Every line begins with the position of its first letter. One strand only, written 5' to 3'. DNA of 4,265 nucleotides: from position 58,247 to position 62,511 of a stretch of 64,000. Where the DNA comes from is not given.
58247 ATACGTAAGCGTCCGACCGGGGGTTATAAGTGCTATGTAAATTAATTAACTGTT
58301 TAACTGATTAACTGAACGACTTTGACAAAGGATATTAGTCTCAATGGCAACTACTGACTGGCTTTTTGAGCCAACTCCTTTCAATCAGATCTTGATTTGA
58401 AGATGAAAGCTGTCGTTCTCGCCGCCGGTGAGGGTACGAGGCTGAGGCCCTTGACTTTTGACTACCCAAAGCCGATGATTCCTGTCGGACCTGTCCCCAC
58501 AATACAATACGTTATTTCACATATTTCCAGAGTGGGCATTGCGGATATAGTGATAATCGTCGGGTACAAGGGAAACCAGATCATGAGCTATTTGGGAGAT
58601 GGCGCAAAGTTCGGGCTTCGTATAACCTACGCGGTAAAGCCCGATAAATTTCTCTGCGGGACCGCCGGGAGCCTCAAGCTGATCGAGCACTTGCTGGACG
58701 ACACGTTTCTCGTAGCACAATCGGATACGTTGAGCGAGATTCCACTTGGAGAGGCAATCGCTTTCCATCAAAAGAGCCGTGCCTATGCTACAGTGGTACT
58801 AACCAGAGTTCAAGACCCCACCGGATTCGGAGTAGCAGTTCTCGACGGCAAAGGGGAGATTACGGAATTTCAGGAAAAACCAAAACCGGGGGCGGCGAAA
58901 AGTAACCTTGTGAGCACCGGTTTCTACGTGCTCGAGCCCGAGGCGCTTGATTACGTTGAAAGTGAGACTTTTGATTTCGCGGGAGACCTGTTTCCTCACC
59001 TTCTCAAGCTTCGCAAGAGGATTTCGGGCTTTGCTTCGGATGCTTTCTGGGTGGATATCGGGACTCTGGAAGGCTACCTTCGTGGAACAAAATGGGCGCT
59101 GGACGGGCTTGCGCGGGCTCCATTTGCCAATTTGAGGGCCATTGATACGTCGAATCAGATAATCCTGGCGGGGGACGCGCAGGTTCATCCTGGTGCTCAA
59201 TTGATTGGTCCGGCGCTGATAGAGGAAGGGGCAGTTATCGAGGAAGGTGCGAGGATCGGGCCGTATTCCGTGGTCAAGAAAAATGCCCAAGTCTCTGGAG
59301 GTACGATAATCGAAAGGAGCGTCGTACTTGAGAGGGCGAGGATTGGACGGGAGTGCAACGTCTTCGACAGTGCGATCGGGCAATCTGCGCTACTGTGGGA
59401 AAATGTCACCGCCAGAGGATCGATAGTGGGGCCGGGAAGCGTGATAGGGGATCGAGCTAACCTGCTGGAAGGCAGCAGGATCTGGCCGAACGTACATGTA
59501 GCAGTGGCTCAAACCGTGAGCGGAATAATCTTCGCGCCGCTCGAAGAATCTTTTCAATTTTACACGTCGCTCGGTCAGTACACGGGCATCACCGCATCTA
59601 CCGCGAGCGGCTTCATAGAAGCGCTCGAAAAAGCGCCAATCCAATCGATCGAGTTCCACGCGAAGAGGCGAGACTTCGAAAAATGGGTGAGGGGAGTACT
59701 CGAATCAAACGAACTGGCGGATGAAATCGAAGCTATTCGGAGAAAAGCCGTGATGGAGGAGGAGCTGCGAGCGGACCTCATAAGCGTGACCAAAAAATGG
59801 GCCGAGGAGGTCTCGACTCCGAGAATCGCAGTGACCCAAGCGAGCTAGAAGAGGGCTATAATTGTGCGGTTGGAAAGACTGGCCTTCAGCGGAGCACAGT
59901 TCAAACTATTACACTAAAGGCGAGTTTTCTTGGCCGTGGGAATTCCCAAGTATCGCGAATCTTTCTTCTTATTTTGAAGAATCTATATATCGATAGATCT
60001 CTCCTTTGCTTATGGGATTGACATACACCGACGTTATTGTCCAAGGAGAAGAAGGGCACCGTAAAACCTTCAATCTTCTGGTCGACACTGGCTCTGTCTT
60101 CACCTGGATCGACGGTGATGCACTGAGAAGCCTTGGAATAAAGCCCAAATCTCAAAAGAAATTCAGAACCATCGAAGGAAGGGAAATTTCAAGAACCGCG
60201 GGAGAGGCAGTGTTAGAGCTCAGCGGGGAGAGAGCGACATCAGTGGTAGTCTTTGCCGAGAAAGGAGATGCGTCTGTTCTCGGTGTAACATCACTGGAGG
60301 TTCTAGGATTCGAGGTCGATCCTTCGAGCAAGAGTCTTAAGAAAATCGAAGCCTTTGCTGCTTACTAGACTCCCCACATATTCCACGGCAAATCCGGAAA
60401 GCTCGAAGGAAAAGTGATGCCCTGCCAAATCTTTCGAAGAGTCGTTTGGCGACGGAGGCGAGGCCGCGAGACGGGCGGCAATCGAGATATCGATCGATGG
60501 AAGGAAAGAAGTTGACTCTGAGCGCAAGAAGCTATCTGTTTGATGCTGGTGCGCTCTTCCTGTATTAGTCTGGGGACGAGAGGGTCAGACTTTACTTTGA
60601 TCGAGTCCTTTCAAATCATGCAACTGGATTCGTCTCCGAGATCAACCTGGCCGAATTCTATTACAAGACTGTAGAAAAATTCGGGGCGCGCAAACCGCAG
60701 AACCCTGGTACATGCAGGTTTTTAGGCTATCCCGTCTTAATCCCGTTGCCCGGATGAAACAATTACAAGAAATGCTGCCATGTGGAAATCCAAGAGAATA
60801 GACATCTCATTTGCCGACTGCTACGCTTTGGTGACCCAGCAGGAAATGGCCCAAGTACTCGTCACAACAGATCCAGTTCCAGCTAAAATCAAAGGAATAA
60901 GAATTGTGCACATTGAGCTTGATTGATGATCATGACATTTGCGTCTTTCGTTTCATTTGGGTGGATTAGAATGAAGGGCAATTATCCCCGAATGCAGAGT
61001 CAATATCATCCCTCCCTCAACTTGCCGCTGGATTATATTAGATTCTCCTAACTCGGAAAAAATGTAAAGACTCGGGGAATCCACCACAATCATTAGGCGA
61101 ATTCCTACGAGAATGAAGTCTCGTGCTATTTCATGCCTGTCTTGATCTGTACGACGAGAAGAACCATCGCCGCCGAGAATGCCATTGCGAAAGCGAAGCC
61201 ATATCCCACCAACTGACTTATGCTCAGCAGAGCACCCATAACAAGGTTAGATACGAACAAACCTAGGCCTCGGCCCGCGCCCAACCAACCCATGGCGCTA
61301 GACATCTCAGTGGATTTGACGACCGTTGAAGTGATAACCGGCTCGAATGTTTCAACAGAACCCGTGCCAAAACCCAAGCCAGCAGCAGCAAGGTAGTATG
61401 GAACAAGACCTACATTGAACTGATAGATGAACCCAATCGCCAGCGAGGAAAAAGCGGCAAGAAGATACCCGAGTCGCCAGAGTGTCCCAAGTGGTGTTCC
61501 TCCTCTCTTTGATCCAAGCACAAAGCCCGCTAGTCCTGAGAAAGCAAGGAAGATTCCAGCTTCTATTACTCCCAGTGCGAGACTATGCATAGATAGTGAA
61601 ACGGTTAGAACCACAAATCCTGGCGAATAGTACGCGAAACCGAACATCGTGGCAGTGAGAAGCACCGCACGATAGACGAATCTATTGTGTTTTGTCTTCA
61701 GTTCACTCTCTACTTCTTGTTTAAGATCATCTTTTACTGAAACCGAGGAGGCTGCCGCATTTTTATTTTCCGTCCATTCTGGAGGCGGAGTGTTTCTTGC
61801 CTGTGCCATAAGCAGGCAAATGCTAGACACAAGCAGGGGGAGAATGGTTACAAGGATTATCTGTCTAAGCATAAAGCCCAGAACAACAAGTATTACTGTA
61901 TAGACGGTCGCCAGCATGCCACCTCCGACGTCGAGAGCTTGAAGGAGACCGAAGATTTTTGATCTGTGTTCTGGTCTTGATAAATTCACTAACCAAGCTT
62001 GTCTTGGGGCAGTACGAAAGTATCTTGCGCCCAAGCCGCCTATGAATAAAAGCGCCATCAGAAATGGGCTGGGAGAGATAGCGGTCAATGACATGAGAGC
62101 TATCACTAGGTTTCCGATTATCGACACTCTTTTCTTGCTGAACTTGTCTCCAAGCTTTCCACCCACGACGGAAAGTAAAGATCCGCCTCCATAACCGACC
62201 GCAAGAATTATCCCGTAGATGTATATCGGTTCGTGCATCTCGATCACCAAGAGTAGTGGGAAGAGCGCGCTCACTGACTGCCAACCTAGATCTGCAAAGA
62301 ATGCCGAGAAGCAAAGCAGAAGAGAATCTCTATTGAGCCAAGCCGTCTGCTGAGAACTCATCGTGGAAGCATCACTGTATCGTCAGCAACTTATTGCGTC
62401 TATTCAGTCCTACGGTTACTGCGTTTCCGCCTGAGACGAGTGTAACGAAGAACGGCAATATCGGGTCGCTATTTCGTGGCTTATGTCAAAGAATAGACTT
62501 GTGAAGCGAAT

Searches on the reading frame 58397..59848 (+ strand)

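Call 11: search_protein_families(library=pfam, proteins=[window:58397-59848:+], max_evalue=0.00001)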
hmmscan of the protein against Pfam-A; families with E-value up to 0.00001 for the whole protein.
window:58397-59848:+ (483 aa): 6 families
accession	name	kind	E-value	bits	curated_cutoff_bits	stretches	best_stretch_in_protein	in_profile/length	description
PF00483.29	NTP_transferase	-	5.5e-47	160.8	21.2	1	4-231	1-239/245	Nucleotidyl transferase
PF00132.30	Hexapep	-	7.1e-10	38.6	27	0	260-288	7-35/36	Bacterial transferase hexapeptide (six repeats)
PF25084.1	LbH_EIF2B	-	8.1e-10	39.1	54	1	276-370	7-101/105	EIF2B subunit epsilon LbH domain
PF12804.13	NTP_transf_3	-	6.1e-08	33.5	27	1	5-111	1-96/160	MobA-like NTP transferase domain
PF19027.5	DUF5752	-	1.8e-06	27.9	23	1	382-465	114-207/208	Family of unknown function (DUF5752)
PF24894.1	Hexapep_GlmU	-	6.6e-06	26.6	23.3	0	274-329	20-73/104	GlmU-like, C-terminal hexapeptide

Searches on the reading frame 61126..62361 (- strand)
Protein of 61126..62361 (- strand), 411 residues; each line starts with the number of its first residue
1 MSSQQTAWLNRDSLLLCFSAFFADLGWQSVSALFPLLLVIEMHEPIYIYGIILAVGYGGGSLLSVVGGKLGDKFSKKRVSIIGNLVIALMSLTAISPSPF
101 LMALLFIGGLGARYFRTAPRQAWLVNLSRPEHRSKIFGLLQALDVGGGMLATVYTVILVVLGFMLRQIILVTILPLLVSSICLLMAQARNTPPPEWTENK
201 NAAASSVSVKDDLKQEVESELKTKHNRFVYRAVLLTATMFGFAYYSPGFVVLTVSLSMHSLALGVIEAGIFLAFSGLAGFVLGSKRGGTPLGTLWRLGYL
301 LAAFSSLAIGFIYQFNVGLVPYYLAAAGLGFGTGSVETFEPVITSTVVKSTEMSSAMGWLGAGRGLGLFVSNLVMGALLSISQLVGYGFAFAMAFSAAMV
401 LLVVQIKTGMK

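Call 11: search_protein_families(library=pfam, proteins=[window:61126-62361:-], max_evalue=0.00001)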
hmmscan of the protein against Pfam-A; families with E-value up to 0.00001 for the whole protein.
window:61126-62361:- (411 aa): 1 family
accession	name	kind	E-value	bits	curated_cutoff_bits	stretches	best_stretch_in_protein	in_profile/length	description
PF07690.21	MFS_1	-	4.5e-27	95.3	33.4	1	16-370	1-345/347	Major Facilitator Superfamily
